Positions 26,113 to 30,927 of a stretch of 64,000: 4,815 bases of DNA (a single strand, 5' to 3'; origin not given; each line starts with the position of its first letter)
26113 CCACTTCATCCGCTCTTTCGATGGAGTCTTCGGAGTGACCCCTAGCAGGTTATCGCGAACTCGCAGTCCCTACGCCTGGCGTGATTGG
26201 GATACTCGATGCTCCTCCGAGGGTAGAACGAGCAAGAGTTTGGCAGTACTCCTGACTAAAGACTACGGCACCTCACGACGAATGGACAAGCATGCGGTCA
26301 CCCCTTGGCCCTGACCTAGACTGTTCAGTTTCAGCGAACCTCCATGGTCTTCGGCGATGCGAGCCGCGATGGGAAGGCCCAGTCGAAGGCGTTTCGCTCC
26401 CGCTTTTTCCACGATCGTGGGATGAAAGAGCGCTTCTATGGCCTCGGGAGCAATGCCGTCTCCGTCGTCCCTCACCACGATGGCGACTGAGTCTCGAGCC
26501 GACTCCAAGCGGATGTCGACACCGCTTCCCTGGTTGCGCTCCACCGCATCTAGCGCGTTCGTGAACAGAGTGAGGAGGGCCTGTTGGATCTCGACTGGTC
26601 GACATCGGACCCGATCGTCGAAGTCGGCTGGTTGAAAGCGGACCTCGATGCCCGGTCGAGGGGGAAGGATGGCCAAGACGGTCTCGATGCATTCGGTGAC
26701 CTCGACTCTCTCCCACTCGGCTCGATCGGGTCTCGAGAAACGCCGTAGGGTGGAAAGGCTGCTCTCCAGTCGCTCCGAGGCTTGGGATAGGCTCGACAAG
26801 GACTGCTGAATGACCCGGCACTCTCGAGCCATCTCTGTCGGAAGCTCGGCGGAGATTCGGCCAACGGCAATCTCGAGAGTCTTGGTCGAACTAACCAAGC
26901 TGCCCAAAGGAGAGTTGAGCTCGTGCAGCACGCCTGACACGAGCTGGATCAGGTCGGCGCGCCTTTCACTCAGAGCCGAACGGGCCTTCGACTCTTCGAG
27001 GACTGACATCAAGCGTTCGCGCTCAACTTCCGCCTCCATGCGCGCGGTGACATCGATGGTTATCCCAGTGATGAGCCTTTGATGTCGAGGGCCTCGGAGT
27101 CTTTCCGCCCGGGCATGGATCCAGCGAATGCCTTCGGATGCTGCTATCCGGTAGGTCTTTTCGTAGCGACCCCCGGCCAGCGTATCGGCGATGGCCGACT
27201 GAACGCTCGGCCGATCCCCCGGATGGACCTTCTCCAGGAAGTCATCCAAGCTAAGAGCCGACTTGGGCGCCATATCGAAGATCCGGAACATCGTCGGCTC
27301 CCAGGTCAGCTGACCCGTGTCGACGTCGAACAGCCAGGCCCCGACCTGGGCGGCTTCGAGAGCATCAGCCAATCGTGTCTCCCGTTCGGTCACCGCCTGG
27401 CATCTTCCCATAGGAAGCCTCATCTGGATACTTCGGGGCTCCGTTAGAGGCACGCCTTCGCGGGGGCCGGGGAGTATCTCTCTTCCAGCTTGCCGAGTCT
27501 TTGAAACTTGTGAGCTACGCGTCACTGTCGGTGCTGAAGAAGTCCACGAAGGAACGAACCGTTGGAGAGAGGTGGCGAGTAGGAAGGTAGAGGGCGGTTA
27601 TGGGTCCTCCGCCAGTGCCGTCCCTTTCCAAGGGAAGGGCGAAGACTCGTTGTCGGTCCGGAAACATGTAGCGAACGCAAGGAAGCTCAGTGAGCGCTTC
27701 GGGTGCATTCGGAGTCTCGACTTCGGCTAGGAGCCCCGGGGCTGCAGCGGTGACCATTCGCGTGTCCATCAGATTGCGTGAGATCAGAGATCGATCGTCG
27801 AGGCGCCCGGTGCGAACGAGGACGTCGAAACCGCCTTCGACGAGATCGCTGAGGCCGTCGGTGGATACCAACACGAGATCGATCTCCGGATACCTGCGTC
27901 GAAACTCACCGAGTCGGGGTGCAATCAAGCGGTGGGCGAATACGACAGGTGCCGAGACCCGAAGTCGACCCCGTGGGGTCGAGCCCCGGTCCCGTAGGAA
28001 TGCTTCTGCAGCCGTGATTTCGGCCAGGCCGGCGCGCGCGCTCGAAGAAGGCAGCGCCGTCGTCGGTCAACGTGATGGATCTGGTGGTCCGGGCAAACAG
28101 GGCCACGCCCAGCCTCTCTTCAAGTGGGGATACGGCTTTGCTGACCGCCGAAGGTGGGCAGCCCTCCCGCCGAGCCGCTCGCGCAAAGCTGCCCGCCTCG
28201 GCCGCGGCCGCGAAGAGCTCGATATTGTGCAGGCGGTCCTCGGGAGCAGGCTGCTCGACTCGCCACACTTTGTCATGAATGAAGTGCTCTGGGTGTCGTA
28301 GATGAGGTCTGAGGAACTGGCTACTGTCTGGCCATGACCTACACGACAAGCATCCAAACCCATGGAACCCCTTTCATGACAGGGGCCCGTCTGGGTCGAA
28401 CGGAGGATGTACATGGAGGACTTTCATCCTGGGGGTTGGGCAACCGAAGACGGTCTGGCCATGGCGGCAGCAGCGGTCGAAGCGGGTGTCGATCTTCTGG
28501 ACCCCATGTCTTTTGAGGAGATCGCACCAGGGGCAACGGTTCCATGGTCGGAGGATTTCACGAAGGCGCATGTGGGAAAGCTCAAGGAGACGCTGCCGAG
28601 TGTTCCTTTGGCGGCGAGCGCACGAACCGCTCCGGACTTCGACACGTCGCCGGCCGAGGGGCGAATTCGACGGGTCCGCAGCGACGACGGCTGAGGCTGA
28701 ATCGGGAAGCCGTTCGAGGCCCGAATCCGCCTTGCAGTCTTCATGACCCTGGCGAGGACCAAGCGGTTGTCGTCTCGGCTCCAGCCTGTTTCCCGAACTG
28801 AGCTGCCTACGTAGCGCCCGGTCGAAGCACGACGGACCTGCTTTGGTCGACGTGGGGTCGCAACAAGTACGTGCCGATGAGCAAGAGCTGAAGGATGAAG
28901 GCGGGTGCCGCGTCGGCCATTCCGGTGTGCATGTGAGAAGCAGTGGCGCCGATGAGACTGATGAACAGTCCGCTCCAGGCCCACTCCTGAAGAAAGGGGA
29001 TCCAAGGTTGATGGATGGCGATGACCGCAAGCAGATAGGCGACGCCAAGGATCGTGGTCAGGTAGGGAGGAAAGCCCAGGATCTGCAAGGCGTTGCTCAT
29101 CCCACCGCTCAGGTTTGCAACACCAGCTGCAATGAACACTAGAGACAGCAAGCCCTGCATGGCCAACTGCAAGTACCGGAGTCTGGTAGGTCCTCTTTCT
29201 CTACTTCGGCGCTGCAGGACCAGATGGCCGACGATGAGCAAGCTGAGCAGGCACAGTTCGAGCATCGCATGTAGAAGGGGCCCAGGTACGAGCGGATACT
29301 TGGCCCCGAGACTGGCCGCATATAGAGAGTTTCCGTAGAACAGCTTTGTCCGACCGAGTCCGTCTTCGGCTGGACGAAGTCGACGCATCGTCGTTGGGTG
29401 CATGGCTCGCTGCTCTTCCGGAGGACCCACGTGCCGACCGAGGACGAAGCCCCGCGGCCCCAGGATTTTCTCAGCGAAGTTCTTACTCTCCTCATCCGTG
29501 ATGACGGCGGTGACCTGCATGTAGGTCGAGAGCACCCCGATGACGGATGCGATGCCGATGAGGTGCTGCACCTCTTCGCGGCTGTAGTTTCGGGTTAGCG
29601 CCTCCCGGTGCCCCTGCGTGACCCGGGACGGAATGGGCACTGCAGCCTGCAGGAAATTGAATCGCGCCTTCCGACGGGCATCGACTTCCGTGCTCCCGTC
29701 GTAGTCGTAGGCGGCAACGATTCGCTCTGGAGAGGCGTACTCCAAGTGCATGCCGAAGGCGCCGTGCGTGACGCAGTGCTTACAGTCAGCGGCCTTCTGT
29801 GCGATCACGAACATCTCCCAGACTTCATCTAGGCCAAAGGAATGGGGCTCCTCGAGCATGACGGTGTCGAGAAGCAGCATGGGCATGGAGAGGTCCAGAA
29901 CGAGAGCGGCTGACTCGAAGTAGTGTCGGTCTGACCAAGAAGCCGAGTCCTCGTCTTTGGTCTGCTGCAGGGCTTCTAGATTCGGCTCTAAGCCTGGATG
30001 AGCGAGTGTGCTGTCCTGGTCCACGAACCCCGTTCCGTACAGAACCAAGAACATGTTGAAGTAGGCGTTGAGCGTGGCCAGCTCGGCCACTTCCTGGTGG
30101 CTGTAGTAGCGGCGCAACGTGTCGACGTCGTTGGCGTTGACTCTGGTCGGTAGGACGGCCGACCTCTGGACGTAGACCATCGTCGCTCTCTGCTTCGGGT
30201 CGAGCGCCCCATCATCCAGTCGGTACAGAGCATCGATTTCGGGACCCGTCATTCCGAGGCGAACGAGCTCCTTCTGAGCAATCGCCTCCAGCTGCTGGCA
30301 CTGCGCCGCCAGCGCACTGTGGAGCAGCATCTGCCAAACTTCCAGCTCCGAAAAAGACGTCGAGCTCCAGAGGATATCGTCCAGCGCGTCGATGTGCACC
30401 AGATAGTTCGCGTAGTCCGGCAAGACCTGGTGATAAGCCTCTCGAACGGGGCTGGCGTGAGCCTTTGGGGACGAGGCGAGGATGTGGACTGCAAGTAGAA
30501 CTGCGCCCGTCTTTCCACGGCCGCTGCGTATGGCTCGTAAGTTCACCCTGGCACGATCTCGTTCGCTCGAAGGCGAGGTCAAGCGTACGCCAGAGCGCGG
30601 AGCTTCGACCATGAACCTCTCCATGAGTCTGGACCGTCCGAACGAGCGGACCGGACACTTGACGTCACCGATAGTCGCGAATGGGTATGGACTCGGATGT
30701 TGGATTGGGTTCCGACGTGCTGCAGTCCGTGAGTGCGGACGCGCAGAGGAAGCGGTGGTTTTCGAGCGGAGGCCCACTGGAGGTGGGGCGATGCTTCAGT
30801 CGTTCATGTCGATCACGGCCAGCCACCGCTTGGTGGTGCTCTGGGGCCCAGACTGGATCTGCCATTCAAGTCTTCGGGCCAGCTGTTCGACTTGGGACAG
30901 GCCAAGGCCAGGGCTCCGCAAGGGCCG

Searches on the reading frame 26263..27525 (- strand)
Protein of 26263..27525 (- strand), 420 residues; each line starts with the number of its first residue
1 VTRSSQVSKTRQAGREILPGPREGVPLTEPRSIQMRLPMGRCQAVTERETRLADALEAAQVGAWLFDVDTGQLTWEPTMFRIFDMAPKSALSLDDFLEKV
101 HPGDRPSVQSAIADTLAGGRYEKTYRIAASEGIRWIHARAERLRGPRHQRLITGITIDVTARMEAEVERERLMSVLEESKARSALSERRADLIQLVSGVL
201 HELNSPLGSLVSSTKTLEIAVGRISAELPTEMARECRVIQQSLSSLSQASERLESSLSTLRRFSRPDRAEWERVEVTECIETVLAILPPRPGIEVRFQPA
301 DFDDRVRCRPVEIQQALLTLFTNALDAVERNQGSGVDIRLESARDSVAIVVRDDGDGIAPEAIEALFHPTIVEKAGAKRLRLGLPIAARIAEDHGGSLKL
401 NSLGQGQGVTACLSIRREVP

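Call 59: search_protein_families(library=pfam, max_evalue=0.0001, proteins=[window:26263-27525:-])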
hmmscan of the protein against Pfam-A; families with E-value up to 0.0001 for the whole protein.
window:26263-27525:- (420 aa): 2 families
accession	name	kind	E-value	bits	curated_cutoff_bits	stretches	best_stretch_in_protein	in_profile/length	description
PF02518.31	HATPase_c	-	2e-14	54.4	26.4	1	310-413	3-107/111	Histidine kinase-, DNA gyrase B-, and HSP90-like ATPase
PF08447.18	PAS_3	-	7.4e-10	39.4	25.6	1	73-149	2-81/89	PAS fold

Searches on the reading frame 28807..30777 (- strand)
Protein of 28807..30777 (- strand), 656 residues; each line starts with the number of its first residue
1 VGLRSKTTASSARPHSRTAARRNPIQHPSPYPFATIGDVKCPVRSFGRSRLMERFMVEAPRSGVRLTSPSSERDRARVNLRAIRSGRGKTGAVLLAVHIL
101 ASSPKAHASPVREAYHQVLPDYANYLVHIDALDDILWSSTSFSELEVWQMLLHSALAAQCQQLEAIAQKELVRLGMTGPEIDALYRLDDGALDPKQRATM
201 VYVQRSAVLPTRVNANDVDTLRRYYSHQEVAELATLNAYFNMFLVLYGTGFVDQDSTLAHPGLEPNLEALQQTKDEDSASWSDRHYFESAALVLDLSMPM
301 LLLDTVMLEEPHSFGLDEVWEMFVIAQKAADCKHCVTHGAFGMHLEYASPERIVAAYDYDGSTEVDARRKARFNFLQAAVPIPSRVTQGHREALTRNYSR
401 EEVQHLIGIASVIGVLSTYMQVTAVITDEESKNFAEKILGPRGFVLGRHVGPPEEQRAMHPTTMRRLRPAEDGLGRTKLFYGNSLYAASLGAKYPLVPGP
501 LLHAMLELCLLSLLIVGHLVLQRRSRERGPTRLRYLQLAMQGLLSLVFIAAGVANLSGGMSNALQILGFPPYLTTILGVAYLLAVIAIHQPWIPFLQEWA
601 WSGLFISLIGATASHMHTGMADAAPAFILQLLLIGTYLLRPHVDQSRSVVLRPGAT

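Call 59: search_protein_families(library=pfam, max_evalue=0.0001, proteins=[window:28807-30777:-])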
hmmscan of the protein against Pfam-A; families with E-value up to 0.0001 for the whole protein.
window:28807-30777:- (656 aa): 1 family
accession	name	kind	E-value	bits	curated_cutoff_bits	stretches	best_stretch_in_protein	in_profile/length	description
PF13564.11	DoxX_2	-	4.1e-12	46.6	26.3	1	540-629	2-97/103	DoxX-like family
